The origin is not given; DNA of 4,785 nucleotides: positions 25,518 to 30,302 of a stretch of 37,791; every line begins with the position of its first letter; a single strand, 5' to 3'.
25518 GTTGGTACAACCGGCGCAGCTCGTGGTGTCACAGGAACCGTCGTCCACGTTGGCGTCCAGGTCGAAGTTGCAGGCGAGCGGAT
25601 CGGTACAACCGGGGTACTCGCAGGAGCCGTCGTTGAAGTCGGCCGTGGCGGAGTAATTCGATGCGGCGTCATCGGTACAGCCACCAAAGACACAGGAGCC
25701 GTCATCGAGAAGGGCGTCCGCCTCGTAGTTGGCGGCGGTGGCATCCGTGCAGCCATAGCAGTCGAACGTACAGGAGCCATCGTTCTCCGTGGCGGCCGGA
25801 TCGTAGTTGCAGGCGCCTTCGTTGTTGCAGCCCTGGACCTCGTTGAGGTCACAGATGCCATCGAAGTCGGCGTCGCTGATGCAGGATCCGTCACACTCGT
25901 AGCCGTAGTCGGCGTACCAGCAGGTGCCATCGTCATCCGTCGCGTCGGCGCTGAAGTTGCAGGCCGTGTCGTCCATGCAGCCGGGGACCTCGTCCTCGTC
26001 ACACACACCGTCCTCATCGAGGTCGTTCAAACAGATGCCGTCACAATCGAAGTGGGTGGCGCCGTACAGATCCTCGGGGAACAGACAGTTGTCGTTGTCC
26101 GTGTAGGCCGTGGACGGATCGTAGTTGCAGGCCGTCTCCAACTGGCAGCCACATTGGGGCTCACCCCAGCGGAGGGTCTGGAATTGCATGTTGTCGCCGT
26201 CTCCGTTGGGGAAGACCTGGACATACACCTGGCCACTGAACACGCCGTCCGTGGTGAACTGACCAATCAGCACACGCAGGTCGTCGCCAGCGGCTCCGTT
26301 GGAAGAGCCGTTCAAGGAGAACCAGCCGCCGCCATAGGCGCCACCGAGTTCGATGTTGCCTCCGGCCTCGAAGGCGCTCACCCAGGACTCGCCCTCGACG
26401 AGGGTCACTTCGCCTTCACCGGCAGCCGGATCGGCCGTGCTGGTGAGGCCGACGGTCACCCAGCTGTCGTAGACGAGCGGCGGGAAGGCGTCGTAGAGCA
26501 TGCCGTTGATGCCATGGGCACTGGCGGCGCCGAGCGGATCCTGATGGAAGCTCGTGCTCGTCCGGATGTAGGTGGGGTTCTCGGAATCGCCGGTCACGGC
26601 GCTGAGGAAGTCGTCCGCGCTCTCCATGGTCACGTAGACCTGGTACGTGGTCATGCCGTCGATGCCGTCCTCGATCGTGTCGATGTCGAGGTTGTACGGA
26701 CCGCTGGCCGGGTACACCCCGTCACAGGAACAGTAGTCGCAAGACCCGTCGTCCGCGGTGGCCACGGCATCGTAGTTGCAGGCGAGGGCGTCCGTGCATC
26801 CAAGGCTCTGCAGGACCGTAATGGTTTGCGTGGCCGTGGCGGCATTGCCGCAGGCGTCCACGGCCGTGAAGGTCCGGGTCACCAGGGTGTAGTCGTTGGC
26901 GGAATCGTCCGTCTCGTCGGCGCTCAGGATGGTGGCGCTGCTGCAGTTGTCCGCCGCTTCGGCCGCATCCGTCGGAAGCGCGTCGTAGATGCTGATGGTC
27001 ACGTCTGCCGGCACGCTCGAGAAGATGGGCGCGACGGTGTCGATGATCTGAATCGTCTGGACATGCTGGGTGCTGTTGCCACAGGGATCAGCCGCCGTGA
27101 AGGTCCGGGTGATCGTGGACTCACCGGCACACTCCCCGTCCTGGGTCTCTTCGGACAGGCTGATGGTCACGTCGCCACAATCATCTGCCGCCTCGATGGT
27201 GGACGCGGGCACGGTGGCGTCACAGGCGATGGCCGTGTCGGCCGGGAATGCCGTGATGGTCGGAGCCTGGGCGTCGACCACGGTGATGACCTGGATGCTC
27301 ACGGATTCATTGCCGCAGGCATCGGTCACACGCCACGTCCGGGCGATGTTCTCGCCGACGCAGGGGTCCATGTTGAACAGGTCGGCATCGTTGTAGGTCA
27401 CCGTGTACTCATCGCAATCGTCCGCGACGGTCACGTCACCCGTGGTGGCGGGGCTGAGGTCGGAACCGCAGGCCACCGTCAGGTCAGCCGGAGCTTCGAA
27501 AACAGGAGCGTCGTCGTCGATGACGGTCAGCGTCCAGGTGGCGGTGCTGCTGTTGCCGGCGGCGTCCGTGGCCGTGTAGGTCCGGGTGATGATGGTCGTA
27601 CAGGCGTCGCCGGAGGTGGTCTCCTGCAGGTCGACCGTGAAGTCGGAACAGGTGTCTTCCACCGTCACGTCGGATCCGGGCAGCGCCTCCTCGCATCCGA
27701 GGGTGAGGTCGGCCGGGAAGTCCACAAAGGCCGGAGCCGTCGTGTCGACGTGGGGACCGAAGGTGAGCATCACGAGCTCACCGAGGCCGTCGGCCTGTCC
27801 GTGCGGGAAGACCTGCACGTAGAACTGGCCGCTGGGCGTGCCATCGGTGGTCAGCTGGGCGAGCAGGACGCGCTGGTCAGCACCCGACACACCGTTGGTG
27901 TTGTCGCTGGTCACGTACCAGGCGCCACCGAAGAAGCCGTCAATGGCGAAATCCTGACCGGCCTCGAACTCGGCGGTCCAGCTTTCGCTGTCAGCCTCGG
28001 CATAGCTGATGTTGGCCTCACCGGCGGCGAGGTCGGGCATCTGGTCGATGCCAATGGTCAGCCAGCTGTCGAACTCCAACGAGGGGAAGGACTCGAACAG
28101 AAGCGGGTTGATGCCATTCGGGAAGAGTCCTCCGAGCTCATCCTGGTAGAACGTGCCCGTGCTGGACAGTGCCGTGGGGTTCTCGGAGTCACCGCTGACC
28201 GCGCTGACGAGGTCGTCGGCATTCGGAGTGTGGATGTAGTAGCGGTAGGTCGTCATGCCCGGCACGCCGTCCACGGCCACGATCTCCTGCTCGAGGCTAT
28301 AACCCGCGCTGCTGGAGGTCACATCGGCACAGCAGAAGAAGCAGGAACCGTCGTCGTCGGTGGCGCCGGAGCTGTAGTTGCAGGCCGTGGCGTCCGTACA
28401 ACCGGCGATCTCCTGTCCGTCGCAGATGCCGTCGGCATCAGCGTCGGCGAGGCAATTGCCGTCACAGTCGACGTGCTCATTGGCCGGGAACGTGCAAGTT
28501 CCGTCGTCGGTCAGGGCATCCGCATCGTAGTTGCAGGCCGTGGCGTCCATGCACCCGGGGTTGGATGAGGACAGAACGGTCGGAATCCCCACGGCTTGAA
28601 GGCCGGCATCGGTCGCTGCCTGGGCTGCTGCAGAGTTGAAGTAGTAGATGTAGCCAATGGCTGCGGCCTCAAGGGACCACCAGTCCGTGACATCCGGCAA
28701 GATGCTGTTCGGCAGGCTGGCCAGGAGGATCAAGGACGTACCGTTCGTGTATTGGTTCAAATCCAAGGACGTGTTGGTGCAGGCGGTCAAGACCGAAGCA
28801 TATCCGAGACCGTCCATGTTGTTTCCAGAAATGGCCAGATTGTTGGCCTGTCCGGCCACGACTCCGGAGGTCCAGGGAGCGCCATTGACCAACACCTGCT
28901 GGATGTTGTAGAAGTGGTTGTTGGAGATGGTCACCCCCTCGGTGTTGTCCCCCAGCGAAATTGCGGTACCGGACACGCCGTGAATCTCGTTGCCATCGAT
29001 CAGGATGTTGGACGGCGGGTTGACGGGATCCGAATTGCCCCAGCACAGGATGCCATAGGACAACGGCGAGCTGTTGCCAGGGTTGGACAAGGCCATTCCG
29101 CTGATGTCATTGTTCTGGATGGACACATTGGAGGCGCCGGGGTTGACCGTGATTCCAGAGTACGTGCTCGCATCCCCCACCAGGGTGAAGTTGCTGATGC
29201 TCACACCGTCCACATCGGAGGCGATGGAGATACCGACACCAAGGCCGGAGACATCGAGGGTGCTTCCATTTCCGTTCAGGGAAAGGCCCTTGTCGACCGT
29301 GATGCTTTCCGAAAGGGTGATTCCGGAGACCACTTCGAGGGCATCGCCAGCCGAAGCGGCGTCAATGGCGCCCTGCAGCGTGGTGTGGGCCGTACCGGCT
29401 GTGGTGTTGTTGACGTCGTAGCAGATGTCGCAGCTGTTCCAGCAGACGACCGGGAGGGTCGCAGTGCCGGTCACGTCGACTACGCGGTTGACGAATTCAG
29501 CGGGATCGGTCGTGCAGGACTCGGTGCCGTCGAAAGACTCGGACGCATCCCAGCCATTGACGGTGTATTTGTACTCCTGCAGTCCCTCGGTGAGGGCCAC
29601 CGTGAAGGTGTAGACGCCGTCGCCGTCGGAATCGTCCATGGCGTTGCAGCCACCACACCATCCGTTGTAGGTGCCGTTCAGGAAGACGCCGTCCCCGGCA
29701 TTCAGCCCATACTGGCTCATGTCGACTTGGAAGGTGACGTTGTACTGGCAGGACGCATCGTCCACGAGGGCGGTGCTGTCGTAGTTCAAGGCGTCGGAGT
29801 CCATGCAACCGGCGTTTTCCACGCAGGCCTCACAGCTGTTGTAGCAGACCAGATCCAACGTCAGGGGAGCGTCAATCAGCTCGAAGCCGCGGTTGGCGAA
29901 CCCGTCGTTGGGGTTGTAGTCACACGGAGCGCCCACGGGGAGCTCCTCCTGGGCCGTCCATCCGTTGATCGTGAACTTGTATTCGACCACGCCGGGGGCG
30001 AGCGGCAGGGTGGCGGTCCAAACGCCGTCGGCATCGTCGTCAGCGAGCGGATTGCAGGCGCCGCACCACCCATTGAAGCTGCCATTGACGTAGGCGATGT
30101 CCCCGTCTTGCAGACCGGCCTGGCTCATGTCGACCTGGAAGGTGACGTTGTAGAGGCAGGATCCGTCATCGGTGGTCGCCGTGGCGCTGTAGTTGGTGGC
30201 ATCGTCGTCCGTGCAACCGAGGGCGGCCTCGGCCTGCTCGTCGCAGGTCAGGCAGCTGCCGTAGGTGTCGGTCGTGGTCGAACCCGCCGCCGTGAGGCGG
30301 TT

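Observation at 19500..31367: An 11.9-kb gene for a 3,955-aa secreted mosaic protein inserted between argS and ffh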

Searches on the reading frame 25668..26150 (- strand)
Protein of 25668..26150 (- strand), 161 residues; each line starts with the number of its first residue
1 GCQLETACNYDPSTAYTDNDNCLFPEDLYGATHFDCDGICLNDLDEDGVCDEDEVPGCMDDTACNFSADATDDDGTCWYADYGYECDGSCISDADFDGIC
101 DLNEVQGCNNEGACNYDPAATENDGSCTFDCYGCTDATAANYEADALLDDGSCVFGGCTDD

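Call 46: search_protein_families(library=pfam, proteins=[window:25668-26150:-], max_evalue=10)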
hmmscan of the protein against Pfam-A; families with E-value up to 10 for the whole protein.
seq(161 aa): 1 family
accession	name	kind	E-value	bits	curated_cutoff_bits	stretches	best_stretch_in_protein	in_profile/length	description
PF03495.19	Binary_toxB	-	0.36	11.5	25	1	93-132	2-40/78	Clostridial binary toxin B/anthrax toxin PA Ca-binding domain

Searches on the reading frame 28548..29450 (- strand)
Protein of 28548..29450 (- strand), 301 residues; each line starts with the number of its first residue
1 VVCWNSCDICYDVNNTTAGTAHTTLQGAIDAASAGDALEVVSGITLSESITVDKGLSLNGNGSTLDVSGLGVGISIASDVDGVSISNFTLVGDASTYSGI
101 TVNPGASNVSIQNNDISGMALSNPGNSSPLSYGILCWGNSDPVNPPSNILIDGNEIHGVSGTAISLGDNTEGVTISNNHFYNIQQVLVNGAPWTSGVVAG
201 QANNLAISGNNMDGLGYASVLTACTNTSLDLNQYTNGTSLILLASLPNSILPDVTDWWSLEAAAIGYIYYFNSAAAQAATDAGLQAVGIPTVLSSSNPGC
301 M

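Call 46: search_protein_families(library=pfam, proteins=[window:28548-29450:-], max_evalue=10)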
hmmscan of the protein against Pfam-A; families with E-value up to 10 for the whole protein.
seq(301 aa): 1 family
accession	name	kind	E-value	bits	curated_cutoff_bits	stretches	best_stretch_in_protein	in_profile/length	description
PF13229.12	Beta_helix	-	9.9e-07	29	25.9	1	68-230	19-154/158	Right handed beta helix region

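Call 65: search_solved_structures(query=window:28548-29450:-, max_evalue=1)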
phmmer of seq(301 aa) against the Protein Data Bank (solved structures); distinct sequences matched with E-value up to 1: 2.
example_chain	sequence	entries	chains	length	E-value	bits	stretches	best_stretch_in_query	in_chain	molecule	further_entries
1pxz_A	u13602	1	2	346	0.085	15.5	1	145-190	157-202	Major pollen allergen Jun a 1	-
7zma_A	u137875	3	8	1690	0.8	12.3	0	144-181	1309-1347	Putative polyketide synthase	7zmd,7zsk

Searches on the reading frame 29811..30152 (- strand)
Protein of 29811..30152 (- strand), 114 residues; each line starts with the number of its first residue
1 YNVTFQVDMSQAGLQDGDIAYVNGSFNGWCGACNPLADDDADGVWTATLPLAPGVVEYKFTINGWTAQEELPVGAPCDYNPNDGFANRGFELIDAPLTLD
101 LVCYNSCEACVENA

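Call 64: search_solved_structures(query=window:29811-30152:-, max_evalue=1, show_alignments=2)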
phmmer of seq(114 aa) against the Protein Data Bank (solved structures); distinct sequences matched with E-value up to 1: 20.
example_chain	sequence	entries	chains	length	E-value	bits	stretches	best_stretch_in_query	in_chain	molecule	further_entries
4pyh_A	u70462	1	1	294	0.0013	22.2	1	22-100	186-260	Phosphoglucan phosphatase DSP4, chloroplastic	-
5ot1_A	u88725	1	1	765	0.0036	20.8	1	22-90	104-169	Pullulanase type II, GH13 family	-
8jn0_A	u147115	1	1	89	0.0091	19.5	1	28-76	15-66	Alpha-amylase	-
3nme_A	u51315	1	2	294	0.013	19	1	22-100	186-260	SEX4 glucan phosphatase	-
2qlv_B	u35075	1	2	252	0.014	18.9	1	14-64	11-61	Protein SIP2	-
4qfg_B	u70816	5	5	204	0.021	18.3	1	17-75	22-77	5'-AMP-activated protein kinase subunit beta-1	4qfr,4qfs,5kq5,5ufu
5t5t_B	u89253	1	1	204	0.029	17.8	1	17-75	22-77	5'-AMP-activated protein kinase subunit beta-1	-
6c9f_B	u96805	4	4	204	0.03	17.8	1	17-75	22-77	5'-AMP-activated protein kinase subunit beta-1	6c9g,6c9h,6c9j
4y0g_A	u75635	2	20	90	0.038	17.5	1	16-70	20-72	5'-AMP-activated protein kinase subunit beta-2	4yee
4yef_A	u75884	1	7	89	0.04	17.4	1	17-73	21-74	5'-AMP-activated protein kinase subunit beta-1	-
2f15_A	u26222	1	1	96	0.044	17.3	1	16-70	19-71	5'-AMP-activated protein kinase, beta-2 subunit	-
1z0m_A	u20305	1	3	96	0.048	17.1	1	17-73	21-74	5'-AMP-activated protein kinase, beta-1 subunit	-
2lu3_A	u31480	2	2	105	0.054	17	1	16-71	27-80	5'-AMP-activated protein kinase subunit beta-2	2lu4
1z0n_A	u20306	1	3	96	0.069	16.6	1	17-73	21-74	5'-AMP-activated protein kinase, beta-1 subunit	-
6e4t_B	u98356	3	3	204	0.089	16.3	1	17-75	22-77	5'-AMP-activated protein kinase subunit beta-1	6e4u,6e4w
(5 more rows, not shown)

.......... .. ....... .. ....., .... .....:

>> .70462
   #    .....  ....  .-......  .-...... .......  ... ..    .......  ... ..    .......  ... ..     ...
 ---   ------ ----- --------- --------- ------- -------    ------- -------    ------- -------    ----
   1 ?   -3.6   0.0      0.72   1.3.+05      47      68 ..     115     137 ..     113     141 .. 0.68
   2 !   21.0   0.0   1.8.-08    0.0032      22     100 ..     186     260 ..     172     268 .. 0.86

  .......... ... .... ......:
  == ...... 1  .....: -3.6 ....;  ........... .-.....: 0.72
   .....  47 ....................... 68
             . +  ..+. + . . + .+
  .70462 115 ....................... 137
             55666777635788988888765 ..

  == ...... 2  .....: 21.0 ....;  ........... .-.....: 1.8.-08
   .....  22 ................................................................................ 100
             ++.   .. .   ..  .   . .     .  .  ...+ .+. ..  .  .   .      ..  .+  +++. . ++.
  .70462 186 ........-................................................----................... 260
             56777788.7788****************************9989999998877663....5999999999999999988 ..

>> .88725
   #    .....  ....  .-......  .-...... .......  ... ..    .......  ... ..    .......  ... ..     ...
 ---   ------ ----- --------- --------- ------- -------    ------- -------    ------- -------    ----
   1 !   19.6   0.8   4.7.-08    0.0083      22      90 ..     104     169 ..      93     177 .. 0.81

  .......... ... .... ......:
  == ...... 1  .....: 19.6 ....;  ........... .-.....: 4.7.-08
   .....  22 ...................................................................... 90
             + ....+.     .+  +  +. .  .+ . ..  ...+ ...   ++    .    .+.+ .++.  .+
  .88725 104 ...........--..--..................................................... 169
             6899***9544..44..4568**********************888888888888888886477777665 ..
